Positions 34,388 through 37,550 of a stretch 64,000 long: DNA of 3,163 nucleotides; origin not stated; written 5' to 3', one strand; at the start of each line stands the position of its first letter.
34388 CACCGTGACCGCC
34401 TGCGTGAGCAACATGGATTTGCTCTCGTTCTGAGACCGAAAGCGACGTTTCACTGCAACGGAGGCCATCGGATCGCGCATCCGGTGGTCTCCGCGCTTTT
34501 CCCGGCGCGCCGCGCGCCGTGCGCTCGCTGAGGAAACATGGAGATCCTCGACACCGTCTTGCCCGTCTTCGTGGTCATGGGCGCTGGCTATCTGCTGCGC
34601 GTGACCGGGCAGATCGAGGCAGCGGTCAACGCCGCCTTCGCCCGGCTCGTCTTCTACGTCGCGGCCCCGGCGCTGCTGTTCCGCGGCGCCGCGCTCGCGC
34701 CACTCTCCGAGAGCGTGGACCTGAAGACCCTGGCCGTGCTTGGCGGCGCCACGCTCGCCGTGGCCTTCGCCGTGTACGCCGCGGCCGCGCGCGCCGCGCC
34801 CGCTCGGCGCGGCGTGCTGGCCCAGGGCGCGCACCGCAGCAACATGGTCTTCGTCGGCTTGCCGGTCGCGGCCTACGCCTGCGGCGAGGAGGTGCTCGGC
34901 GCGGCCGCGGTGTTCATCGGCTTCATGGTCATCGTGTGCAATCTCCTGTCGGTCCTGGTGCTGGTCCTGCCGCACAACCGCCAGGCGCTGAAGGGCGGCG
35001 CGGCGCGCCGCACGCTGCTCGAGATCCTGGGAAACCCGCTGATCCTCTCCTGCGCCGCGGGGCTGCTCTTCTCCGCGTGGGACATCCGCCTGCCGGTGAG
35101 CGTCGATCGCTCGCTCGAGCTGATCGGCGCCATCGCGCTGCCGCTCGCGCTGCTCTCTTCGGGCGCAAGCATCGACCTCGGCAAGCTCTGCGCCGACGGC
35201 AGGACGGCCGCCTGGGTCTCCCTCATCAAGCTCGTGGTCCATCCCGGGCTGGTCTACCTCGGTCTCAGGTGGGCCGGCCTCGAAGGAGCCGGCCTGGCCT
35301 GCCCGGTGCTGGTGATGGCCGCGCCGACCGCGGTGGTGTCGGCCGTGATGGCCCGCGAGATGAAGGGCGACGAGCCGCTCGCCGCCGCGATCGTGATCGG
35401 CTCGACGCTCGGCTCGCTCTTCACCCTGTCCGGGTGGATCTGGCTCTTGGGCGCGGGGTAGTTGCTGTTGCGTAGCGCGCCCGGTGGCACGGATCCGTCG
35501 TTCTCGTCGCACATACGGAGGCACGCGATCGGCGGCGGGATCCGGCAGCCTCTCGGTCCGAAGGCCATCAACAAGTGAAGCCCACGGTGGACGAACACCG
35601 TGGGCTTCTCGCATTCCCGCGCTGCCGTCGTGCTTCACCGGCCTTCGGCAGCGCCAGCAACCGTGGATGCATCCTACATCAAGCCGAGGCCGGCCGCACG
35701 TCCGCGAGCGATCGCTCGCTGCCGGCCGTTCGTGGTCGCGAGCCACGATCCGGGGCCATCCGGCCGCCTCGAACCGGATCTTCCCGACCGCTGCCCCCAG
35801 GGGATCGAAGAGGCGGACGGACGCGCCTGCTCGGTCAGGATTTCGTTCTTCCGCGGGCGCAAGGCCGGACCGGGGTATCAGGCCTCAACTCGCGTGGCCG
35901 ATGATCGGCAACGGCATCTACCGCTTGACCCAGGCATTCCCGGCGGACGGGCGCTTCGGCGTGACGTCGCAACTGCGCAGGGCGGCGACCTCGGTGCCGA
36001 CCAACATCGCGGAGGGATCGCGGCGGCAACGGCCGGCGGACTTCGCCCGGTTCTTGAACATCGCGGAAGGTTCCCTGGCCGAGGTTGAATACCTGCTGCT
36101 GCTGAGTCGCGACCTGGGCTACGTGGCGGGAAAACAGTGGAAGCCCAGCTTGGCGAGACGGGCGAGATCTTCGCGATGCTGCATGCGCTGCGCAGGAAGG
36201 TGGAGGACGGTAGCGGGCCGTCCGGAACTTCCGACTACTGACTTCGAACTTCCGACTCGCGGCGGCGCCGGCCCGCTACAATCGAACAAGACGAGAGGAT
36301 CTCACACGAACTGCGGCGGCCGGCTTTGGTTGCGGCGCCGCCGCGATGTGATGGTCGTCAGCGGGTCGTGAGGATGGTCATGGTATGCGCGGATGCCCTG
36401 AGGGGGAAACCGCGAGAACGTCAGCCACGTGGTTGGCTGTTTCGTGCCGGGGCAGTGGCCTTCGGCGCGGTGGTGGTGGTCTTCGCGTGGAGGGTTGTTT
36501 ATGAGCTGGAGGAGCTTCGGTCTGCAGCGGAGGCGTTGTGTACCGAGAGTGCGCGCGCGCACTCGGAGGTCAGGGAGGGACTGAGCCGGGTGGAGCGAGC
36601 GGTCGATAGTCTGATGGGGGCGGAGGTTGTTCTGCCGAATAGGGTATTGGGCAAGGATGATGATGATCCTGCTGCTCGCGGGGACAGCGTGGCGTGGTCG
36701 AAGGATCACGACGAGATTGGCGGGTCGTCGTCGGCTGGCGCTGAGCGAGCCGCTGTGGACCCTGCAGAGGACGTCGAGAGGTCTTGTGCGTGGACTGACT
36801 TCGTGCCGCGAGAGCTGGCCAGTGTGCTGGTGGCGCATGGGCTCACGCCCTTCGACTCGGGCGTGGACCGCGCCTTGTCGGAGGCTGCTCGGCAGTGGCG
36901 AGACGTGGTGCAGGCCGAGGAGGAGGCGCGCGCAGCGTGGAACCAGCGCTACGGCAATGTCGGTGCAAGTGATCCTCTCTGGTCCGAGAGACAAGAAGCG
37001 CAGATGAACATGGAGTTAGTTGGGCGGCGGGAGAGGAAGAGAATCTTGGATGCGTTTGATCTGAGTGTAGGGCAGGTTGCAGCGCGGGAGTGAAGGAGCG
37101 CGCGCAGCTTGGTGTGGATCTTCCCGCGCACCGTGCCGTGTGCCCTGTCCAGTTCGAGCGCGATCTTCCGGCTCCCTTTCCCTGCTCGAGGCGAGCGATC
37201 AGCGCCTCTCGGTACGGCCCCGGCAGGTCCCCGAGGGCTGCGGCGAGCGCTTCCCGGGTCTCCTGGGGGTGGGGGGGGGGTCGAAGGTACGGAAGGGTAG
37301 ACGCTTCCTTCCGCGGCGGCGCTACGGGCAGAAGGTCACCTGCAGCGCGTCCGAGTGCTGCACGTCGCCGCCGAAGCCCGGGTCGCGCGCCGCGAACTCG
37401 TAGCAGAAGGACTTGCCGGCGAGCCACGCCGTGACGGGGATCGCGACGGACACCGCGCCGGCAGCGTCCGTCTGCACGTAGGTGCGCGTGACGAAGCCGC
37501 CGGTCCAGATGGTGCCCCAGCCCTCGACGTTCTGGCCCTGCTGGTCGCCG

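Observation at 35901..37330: Gene-decay hotspot: a frameshifted four-helix-bundle gene, an atypical-codon ORF, an ECF sigma region-4 fragment and a G10 homopolymer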

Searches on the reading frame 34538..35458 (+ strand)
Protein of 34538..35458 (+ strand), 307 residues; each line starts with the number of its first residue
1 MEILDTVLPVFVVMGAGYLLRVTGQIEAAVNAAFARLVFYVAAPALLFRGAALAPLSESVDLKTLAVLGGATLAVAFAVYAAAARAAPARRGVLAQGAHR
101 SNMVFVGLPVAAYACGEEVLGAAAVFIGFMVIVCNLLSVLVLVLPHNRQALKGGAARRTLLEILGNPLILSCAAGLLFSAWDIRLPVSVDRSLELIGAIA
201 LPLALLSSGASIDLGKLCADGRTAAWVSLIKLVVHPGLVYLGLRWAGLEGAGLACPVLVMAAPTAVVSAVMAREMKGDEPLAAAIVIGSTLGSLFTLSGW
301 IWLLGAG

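Call 6: search_protein_families(library=pfam, proteins=[window:34538-35458:+], max_evalue=0.1)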
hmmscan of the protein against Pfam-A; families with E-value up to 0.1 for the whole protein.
window:34538-35458:+ (307 aa): 2 families
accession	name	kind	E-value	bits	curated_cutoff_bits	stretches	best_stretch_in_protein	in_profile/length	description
PF03547.23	Mem_trans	-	5.6e-26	91.4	25.7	2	159-301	196-343/343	Membrane transport protein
PF01758.21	SBF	-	0.00024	21.3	24.3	1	229-304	35-114/191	Sodium Bile acid symporter family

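Call 7: search_protein_families(library=ncbifam, proteins=[window:34538-35458:+], max_evalue=0.1)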
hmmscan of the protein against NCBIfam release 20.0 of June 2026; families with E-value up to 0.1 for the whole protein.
window:34538-35458:+ (307 aa): 2 families
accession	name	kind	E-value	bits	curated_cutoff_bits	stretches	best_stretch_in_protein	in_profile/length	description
TIGR00946.1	2a69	subfamily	3.5e-21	75.7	246.05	1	1-305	4-335/336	auxin efflux carrier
NF007384.0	PRK09903.1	equivalog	0.0052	16.1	404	1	6-302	8-308/314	transporter YfdV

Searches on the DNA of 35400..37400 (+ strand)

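Call 60: search_rna_families(source=window, start=35400, end=37400, threshold=evalue, max_evalue=1)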
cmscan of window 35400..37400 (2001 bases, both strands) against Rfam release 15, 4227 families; matches with E-value up to 1: 1.
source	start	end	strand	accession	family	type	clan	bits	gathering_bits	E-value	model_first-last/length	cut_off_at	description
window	35575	35610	+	RF03209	MIR9657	Gene; miRNA;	-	24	53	0.58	25-60/85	no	MIR9657 microRNA precursor family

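Call 67: search_dna_similar(query=window:35462-37312:+, collection=plasmids, mode=distant, max_rows=8)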
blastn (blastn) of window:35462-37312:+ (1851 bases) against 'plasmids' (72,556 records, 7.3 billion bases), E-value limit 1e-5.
Records with a match: 1; places in all: 1; records where one place covers at least 80% of the query: 0.
Best place of each record, by identity: 60-80% 1.
By first word of the organism name: Gemmatirosa 1.
By predicted mobility (MOB-suite, as given by PLSDB): non-mobilizable 1.
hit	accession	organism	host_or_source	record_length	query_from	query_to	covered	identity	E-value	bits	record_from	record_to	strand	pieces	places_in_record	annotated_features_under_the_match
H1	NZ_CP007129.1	Gemmatirosa kalamazoonensis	-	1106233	479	556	4%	79.5%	1e-8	70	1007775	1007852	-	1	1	record has no annotation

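Call 68: search_dna_similar(query=window:35462-37312:+, collection=phages, mode=distant, max_rows=8)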
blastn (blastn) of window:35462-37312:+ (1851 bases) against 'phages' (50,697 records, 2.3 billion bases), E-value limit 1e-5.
No match.
